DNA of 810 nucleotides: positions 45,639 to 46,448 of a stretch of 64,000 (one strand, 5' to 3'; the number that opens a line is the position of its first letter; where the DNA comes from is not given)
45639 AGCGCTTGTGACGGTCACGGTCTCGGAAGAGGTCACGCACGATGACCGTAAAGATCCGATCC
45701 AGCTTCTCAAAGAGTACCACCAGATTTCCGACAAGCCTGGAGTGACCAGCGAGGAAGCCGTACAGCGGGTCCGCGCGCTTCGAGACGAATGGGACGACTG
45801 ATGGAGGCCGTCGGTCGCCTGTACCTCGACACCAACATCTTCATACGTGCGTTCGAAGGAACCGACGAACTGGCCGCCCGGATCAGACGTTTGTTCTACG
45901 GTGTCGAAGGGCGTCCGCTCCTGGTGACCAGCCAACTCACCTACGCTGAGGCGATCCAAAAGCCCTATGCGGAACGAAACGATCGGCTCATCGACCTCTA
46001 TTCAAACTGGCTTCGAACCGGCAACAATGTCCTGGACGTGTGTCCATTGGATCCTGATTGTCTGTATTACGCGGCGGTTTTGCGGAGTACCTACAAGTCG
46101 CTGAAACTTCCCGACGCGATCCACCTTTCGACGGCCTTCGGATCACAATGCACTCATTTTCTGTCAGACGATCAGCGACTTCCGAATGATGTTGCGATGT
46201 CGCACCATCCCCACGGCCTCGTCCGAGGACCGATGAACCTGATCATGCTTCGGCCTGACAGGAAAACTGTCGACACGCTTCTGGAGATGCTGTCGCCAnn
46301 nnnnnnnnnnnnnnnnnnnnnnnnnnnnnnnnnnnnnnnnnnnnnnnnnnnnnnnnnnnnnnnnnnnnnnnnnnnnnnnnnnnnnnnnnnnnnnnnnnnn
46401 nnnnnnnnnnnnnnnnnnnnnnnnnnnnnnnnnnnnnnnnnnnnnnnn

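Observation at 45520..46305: VapBC-like toxin-antitoxin cassette inserted inside the yejABEF peptide ABC-transporter operon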

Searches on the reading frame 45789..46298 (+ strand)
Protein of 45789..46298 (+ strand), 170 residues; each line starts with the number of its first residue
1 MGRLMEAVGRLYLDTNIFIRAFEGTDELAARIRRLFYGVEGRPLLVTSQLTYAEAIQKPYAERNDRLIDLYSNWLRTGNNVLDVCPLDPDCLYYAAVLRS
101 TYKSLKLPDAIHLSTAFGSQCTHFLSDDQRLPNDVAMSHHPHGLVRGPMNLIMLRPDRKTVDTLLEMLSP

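Call 6: search_protein_families(library=pfam, proteins=[window:45789-46298:+], max_evalue=1)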
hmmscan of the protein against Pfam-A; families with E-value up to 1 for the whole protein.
window:45789-46298:+ (170 aa): 2 families
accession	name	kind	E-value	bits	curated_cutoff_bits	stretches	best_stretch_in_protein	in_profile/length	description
PF01850.27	PIN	-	2.7e-12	47.8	23.6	1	12-131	2-114/120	PIN domain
PF16289.11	PIN_12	-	0.13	13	32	1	11-58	1-48/172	PIN domain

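Call 7: search_protein_families(library=ncbifam, proteins=[window:45789-46298:+], max_evalue=1)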
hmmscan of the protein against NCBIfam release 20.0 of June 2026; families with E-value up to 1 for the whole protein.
window:45789-46298:+ (170 aa): 0 families

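Call 8: find_homologous_proteins(query=window:45789-46298:+)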
Query window:45789-46298:+ (170 aa): 114 proteins with E <= 0.001 among 275 candidates.
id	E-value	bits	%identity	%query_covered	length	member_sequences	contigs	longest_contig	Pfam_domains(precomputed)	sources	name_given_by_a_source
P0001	3.7e-107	374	100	98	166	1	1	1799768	PF01850.28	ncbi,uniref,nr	ncbi:type II toxin-antitoxin system VapC family toxin [Chthonobacter albigriseus]|uniref:type II tox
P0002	3.3e-42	162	47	97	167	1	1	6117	PF01850.28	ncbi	-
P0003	8.5e-42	161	48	96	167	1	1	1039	PF01850.28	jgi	jgi:predicted nucleic acid-binding protein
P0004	2.4e-41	160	49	94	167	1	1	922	PF01850.28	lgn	-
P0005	1.1e-40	157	48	94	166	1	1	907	PF01850.28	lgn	-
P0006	1.5e-40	157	49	94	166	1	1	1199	PF01850.28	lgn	-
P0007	1.2e-39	154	47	94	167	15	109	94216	PF01850.28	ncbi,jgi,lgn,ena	jgi:predicted nucleic acid-binding protein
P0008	2.1e-39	153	47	95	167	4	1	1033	PF01850.28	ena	-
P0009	3.4e-39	153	49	95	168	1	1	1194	PF01850.28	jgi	jgi:predicted nucleic acid-binding protein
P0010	5.4e-39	152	47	95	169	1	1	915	PF01850.28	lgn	-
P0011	5.5e-39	152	47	97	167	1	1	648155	PF01850.28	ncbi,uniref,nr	ncbi:type II toxin-antitoxin system VapC family toxin [Microbaculum marinisediminis]|uniref:PIN doma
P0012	8.2e-39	151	48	97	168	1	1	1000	PF01850.28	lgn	-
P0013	2.1e-38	150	46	97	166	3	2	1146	PF01850.28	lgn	-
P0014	2.1e-38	150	50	96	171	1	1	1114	PF01850.28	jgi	jgi:predicted nucleic acid-binding protein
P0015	6.7e-38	148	47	97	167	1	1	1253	PF01850.28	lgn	-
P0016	1.2e-37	148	50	92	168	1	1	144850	PF01850.28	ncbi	-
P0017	1.7e-37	147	48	95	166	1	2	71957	PF01850.28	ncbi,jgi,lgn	jgi:predicted nucleic acid-binding protein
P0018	2.7e-37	146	46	98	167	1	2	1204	PF01850.28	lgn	-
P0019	3.8e-37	146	49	92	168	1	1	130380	PF01850.28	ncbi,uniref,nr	ncbi:PIN domain-containing protein [Aquibium carbonis]|uniref:PIN domain-containing protein n=1 Tax=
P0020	4.2e-37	146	47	96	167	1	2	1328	PF01850.28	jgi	jgi:predicted nucleic acid-binding protein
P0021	8.7e-37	145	46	93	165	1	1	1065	PF01850.28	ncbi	-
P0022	1.0e-36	144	48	95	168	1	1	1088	PF01850.28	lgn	-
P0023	1.1e-36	144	48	93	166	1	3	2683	PF01850.28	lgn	-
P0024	1.3e-36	144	49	92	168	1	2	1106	PF01850.28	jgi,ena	jgi:predicted nucleic acid-binding protein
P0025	1.6e-36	144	47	97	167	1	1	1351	PF01850.28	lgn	-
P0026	1.6e-36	144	49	94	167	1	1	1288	PF01850.28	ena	-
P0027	4.1e-36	142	46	96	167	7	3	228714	PF01850.28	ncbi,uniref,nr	ncbi:PIN domain-containing protein [Rhizobium leguminosarum]|uniref:type II toxin-antitoxin system V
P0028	6.1e-36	142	48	97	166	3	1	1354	PF01850.28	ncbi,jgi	jgi:predicted nucleic acid-binding protein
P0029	8.0e-36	142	48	94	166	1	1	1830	PF01850.28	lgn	-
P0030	1.1e-35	141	46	95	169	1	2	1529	PF01850.28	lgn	-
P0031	3.6e-35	139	46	96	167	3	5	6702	PF01850.28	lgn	-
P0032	1.2e-34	138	46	95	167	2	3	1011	PF01850.28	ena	-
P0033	1.6e-34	137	44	96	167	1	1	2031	PF01850.28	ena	-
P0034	2.1e-34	137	46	97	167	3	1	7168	PF01850.28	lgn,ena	-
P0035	2.5e-34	137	45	98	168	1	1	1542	PF01850.28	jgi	jgi:predicted nucleic acid-binding protein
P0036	3.6e-34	136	45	94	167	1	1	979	PF01850.28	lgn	-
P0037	4.1e-34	136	45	95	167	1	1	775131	PF01850.28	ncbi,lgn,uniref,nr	ncbi:putative nucleic acid-binding protein [Rhizobium sp. BK650]|uniref:type II toxin-antitoxin syst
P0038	5.8e-34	136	46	96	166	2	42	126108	PF01850.28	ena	-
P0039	1.1e-33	135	46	90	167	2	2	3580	PF01850.28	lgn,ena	-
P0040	1.2e-33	134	45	97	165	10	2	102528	PF01850.28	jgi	jgi:predicted nucleic acid-binding protein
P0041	1.8e-33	134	44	95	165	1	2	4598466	PF01850.28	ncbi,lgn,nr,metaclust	ncbi:PilT domain-containing protein [Rhizobium etli bv. phaseoli str. IE4803]|nr:PilT domain-contain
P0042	2.3e-33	134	49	92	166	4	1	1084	PF01850.28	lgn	-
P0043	2.3e-33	134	45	95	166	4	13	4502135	PF01850.28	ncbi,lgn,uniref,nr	ncbi:type II toxin-antitoxin system VapC family toxin [Rhizobium sophoriradicis]|uniref:PIN domain n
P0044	3.1e-33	133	45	95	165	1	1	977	PF01850.28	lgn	-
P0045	3.7e-33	133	44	97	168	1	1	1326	PF01850.28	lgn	-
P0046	4.6e-33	133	46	91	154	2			PF01850.28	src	-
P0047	7.3e-33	132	44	92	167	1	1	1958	PF01850.28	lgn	-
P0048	1.9e-32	131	46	94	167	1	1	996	PF01850.28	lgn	-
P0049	2.4e-32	130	48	94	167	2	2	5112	PF01850.28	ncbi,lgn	-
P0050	6.7e-32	129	44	97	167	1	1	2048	PF01850.28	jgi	jgi:predicted nucleic acid-binding protein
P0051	7.0e-32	129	41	95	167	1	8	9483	PF01850.28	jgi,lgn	-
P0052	7.2e-32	129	41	96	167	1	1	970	PF01850.28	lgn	-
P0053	9.2e-32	128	46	94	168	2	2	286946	PF01850.28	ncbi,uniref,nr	ncbi:type II toxin-antitoxin system VapC family toxin [Rhizobium halophytocola]|uniref:Nucleic acid-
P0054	1.0e-31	128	45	95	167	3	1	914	PF01850.28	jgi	jgi:predicted nucleic acid-binding protein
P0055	1.1e-31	128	46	94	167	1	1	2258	PF01850.28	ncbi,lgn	-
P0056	2.3e-31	127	44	94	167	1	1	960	PF01850.28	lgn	-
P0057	7.4e-31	125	49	81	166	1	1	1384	PF01850.28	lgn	-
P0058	1.2e-30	125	42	96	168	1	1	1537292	PF01850.28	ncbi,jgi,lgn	jgi:predicted nucleic acid-binding protein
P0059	1.4e-30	125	43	92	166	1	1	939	PF01850.28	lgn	-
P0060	1.5e-30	124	41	96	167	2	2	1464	PF01850.28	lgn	-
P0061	2.8e-30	124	41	99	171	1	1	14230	PF01850.28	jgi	jgi:predicted nucleic acid-binding protein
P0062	6.1e-30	122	43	96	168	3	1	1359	PF01850.28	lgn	-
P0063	7.2e-30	122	46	96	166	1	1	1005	PF01850.28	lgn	-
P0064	1.4e-29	121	46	98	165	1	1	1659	PF01850.28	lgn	-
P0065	4.4e-29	120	41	95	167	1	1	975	PF01850.28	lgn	-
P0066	4.8e-29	120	47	79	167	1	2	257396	PF01850.28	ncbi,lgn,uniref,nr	ncbi:hypothetical protein GCM10011491_16380 [Brucella endophytica]|uniref:PIN domain-containing prot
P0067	5.4e-29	119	42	93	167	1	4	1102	PF01850.28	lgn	-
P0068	6.0e-29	119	42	97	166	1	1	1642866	PF01850.28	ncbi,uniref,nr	ncbi:type II toxin-antitoxin system VapC family toxin [Pararhizobium sp. BT-229]|uniref:type II toxi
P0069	2.8e-28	117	42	89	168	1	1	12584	PF01850.28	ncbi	-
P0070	6.6e-28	116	48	84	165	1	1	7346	PF01850.28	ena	-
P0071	1.3e-27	115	43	94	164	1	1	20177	PF01850.28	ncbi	ncbi:MAG: PIN domain-containing protein [Pseudomonadota bacterium]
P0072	2.5e-27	114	42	95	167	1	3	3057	PF01850.28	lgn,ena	-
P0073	2.8e-27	114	39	97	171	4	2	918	PF01850.28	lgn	-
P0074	3.8e-27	113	42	95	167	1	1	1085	PF01850.28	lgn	-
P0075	9.7e-27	112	40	98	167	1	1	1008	PF01850.28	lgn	-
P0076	1.0e-26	112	46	97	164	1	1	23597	PF01850.28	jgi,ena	jgi:predicted nucleic acid-binding protein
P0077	2.7e-26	111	48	82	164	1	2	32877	PF01850.28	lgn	-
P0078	3.1e-26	110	46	82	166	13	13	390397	PF01850.28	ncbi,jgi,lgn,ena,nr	ncbi:MAG: PIN domain-containing protein [Rhizobiales bacterium]|jgi:predicted nucleic acid-binding p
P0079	5.8e-26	109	49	82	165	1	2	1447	PF01850.28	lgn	-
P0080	7.2e-26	109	47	84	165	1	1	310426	PF01850.28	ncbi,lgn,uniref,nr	ncbi:type II toxin-antitoxin system VapC family toxin [Pararhizobium sp.]|uniref:type II toxin-antit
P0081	7.8e-26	109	51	67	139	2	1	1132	PF01850.28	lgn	-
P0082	9.5e-26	109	44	98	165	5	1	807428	PF01850.28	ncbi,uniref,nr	ncbi:type II toxin-antitoxin system VapC family toxin [Rhizobiaceae bacterium CRRU44]|uniref:Type II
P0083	3.5e-25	107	44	97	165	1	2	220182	PF01850.28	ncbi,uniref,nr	ncbi:type II toxin-antitoxin system VapC family toxin [Pararhizobium antarcticum]|uniref:PIN domain-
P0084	1.4e-24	105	39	95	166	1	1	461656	PF01850.28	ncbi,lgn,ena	-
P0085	2.3e-24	104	44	97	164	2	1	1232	PF01850.28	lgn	-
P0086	2.9e-24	104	36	94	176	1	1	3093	PF01850.28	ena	-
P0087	3.1e-24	104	44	86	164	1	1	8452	PF01850.28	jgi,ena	-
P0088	4.7e-24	103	38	97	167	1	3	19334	PF01850.28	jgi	jgi:predicted nucleic acid-binding protein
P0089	4.9e-23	100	38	97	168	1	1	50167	PF01850.28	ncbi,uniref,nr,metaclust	ncbi:hypothetical protein VE25_10245 [Devosia geojensis]|uniref:PIN domain-containing protein n=1 Ta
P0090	8.7e-23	99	40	95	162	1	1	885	PF01850.28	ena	-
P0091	9.0e-23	99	40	97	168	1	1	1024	PF01850.28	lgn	-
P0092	5.3e-22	97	36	94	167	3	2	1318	PF01850.28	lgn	-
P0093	7.6e-22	96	46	80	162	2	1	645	PF01850.28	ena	-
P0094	1.4e-21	95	36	98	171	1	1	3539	PF01850.28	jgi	jgi:predicted nucleic acid-binding protein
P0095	1.6e-21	95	37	97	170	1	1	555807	PF01850.28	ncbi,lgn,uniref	ncbi:type II toxin-antitoxin system VapC family toxin [Breoghania sp. JC706]|uniref:type II toxin-an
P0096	2.6e-20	91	40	78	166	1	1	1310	PF01850.28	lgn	-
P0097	4.5e-20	90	43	79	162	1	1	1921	PF01850.28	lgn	-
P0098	2.7e-18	85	38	94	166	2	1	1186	PF01850.28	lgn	-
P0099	1.0e-17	83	42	81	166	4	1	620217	PF01850.28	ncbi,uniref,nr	ncbi:PIN domain-containing protein [Rhizobium sp. AQ_MP]|uniref:type II toxin-antitoxin system VapC 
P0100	1.4e-17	82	41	81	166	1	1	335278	PF01850.28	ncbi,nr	ncbi:PIN domain-containing protein [Rhizobium sp. CRIBSB]|nr:PIN domain-containing protein [Rhizobiu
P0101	1.6e-17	82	41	94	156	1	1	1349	PF01850.28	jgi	jgi:predicted nucleic acid-binding protein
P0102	1.8e-17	82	45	72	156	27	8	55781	PF01850.28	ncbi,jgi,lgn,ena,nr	ncbi:MAG TPA: PIN domain-containing protein [Beijerinckiaceae bacterium]|jgi:predicted nucleic acid-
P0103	1.9e-17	82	46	69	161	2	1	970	PF01850.28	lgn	-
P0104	1.4e-16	79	39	72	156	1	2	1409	PF01850.28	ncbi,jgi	jgi:predicted nucleic acid-binding protein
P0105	1.7e-16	79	38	94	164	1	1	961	PF01850.28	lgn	-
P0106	2.1e-16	78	38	95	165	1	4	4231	PF01850.28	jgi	jgi:predicted nucleic acid-binding protein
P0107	8.1e-16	76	36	94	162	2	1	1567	PF01850.28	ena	-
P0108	8.7e-16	76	36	94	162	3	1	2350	PF01850.28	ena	-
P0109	1.2e-14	73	44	72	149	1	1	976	PF01850.28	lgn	-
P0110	1.6e-14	72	43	72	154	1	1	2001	PF01850.28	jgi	jgi:predicted nucleic acid-binding protein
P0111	1.7e-14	72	43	72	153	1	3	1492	PF01850.28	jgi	jgi:predicted nucleic acid-binding protein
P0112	2.2e-13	69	46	63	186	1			PF01850.28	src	-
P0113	9.9e-13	66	34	93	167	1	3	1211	PF01850.28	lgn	-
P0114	2.9e-12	65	36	94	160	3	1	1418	PF01850.28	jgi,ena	-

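Call 9: find_encoding_contigs(protein=window:45789-46298:+, flank=6000, max_places=6)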
Protein window:45789-46298:+ (170 aa): no gene with exactly this product is on record in the collection.

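Call 10: find_encoding_contigs(protein=P0001, flank=8000, max_places=3)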
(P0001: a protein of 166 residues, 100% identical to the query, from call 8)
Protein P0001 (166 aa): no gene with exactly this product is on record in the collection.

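Call 11: find_encoding_contigs(protein=P0011, flank=6000, max_places=3)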
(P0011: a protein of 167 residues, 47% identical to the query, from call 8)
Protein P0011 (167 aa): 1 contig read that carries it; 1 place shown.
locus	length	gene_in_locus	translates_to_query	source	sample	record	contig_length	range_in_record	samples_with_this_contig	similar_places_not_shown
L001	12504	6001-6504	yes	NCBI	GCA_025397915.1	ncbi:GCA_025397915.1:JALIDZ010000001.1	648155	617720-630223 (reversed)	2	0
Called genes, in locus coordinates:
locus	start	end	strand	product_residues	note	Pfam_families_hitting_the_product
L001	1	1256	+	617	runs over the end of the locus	PF00496:SBP_bac_5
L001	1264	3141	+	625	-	PF00496:SBP_bac_5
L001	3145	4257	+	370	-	PF00528:BPD_transp_1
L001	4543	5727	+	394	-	PF00528:BPD_transp_1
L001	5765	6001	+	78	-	-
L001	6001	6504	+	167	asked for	PF01850:PIN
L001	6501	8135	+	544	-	PF13481:AAA_25 (faint), PF00005:ABC_tran, PF02463:SMC_N (weak), PF13191:AAA_16 (faint), PF13555:AAA_29 (faint), PF13304:AAA_21 (faint), PF13401:AAA_22 (faint), PF00005:ABC_tran, +1 more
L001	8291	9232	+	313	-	PF02826:2-Hacid_dh_C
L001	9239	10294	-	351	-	PF21320:WHD_Rv2258c, PF13489:Methyltransf_23, PF01209:Ubie_methyltran, PF05175:MTS, PF08241:Methyltransf_11, PF08242:Methyltransf_12, PF13649:Methyltransf_25, PF13847:Methyltransf_31, +3 more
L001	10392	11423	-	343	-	PF01988:VIT1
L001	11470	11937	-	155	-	PF00583:Acetyltransf_1, PF13673:Acetyltransf_10, PF13527:Acetyltransf_9 (faint), PF13508:Acetyltransf_7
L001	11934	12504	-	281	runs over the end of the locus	PF18348:SH3_16, PF00877:NLPC_P60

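Call 12: find_encoding_contigs(protein=P0007, flank=6000, max_places=6)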
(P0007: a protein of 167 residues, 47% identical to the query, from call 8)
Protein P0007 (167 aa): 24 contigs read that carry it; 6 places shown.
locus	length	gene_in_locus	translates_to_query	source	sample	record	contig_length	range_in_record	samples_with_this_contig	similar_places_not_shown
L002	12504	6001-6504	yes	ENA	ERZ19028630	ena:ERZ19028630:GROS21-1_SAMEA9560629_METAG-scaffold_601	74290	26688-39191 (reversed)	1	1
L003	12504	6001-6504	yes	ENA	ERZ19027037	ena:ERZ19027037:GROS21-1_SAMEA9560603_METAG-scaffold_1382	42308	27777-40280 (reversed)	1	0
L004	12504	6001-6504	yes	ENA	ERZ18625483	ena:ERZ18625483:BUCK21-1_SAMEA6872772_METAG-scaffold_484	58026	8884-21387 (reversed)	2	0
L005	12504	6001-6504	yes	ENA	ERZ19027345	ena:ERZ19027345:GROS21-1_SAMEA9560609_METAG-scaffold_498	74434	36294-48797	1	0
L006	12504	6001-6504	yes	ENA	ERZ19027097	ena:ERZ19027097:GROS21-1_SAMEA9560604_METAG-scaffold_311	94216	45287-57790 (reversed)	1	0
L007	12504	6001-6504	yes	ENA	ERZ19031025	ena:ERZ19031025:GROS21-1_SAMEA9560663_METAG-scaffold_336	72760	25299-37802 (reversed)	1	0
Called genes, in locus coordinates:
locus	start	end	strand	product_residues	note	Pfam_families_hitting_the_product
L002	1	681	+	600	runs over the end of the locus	PF05496:RuvB_N (faint), PF13177:DNA_pol3_delta2, PF00004:AAA, PF13401:AAA_22 (weak), PF22608:DNAX_ATPase_lid, PF12169:DNA_pol3_gamma3, PF12362:DUF3646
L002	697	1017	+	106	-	PF02575:YbaB_DNA_bd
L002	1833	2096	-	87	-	-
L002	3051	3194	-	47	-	-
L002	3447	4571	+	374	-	PF00528:BPD_transp_1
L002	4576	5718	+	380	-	PF00528:BPD_transp_1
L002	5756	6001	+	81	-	-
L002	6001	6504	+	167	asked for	PF01850:PIN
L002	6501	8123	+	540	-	PF00005:ABC_tran, PF02463:SMC_N (faint), PF07088:GvpD_P-loop (faint), PF13191:AAA_16 (faint), PF13401:AAA_22 (faint), PF13555:AAA_29 (faint), PF13304:AAA_21 (faint), PF00005:ABC_tran, +1 more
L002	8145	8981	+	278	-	PF00459:Inositol_P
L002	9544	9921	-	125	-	-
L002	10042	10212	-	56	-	-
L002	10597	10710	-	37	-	-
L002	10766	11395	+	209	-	PF14681:UPRTase, PF00156:Pribosyltran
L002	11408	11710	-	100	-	PF14384:BrnA_antitoxin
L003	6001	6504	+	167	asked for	PF01850:PIN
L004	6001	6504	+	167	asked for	PF01850:PIN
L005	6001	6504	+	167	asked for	PF01850:PIN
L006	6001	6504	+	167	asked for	PF01850:PIN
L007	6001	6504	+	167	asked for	PF01850:PIN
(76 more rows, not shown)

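Call 15: find_encoding_contigs(protein=P0027, flank=6000, max_places=2)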
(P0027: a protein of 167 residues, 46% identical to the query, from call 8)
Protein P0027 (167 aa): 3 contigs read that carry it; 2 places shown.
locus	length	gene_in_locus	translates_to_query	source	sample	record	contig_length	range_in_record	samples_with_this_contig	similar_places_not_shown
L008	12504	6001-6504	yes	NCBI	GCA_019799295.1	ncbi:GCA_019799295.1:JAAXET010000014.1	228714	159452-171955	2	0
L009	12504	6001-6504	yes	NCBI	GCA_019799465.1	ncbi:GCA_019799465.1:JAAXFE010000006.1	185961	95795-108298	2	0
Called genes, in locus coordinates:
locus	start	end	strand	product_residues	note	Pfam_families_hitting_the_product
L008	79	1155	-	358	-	PF03411:Peptidase_M74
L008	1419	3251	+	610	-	PF00496:SBP_bac_5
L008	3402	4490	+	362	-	PF00528:BPD_transp_1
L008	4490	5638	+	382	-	PF00528:BPD_transp_1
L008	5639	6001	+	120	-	-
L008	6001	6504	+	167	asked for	PF01850:PIN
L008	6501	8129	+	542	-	PF00005:ABC_tran, PF02463:SMC_N (weak), PF13401:AAA_22 (faint), PF13555:AAA_29 (faint), PF13304:AAA_21 (weak), PF08352:oligo_HPY (faint), PF00005:ABC_tran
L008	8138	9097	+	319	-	PF02826:2-Hacid_dh_C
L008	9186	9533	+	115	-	-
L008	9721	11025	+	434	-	PF17767:NAPRTase_N, PF04095:NAPRTase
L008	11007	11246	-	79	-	-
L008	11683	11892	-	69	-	PF13619:KTSC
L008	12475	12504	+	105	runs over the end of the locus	-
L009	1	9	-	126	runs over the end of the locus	PF02142:MGS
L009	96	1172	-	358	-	PF03411:Peptidase_M74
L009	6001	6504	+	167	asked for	PF01850:PIN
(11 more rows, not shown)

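Call 16: find_encoding_contigs(protein=P0089, flank=6000, max_places=2)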
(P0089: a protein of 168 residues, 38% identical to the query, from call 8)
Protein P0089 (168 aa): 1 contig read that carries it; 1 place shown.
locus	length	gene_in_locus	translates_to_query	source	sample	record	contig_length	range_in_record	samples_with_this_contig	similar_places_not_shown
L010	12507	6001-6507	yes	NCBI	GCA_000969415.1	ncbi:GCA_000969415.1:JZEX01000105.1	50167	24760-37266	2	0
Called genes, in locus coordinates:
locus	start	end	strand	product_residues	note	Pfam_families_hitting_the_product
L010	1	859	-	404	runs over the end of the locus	PF03786:UxuA, PF01261:AP_endonuc_2 (faint)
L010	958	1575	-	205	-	PF03458:Gly_transporter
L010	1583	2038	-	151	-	-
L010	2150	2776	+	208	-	-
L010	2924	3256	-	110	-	PF02311:AraC_binding (weak), PF07883:Cupin_2, PF11699:CENP-C_C (weak)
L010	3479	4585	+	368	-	PF00528:BPD_transp_1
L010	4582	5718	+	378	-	PF00528:BPD_transp_1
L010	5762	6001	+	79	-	-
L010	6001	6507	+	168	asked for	PF01850:PIN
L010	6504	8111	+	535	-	PF13555:AAA_29 (faint), PF00005:ABC_tran, PF13191:AAA_16 (faint), PF13304:AAA_21 (faint), PF13401:AAA_22 (faint), PF08352:oligo_HPY (faint), PF00005:ABC_tran, PF02463:SMC_N (weak)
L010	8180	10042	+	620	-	PF00496:SBP_bac_5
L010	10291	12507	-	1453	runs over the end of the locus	PF27051:TamB_N, PF04357:TamB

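Call 17: find_encoding_contigs(protein=P0102, flank=6000, max_places=3)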
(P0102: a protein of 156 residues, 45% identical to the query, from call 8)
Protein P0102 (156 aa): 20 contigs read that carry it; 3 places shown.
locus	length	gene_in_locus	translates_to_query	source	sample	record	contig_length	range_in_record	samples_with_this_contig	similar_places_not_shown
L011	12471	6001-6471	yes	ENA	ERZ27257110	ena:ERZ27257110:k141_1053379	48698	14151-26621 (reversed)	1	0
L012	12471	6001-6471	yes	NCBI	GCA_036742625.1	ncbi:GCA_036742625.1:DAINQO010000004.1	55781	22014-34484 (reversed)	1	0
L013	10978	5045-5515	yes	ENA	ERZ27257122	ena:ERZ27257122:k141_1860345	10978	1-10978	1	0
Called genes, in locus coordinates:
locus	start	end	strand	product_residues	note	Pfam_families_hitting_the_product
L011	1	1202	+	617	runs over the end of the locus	PF00496:SBP_bac_5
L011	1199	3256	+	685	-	PF00496:SBP_bac_5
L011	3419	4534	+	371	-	PF00528:BPD_transp_1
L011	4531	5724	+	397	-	PF12911:OppC_N (weak), PF00528:BPD_transp_1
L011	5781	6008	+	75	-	-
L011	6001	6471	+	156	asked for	PF01850:PIN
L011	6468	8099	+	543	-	PF00005:ABC_tran, PF02463:SMC_N (weak), PF13191:AAA_16 (faint), PF13401:AAA_22 (faint), PF13555:AAA_29 (faint), PF13304:AAA_21 (faint), PF08352:oligo_HPY (faint), PF00005:ABC_tran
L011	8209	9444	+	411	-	PF07969:Amidohydro_3 (weak), PF01979:Amidohydro_1, PF07969:Amidohydro_3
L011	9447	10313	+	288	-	PF00528:BPD_transp_1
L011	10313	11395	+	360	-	PF00005:ABC_tran, PF13304:AAA_21 (weak), PF08402:TOBE_2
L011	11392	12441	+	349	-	PF01547:SBP_bac_1 (weak), PF13416:SBP_bac_8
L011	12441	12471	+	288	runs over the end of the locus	PF00528:BPD_transp_1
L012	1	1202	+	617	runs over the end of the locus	PF00496:SBP_bac_5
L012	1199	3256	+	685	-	PF00496:SBP_bac_5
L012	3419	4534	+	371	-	PF00528:BPD_transp_1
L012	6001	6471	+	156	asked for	PF01850:PIN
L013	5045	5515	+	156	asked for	PF01850:PIN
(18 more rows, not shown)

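Call 28: search_solved_structures(query=A2, max_evalue=0.01, show_alignments=1)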
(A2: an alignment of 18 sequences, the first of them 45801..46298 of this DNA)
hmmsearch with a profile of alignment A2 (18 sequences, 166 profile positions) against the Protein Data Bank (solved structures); distinct sequences matched with E-value up to 0.01: 1.
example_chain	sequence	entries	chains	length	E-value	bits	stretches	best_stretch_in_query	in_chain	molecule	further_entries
7by2_B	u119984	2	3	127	3.1e-08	37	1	8-116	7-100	Ribonuclease VapC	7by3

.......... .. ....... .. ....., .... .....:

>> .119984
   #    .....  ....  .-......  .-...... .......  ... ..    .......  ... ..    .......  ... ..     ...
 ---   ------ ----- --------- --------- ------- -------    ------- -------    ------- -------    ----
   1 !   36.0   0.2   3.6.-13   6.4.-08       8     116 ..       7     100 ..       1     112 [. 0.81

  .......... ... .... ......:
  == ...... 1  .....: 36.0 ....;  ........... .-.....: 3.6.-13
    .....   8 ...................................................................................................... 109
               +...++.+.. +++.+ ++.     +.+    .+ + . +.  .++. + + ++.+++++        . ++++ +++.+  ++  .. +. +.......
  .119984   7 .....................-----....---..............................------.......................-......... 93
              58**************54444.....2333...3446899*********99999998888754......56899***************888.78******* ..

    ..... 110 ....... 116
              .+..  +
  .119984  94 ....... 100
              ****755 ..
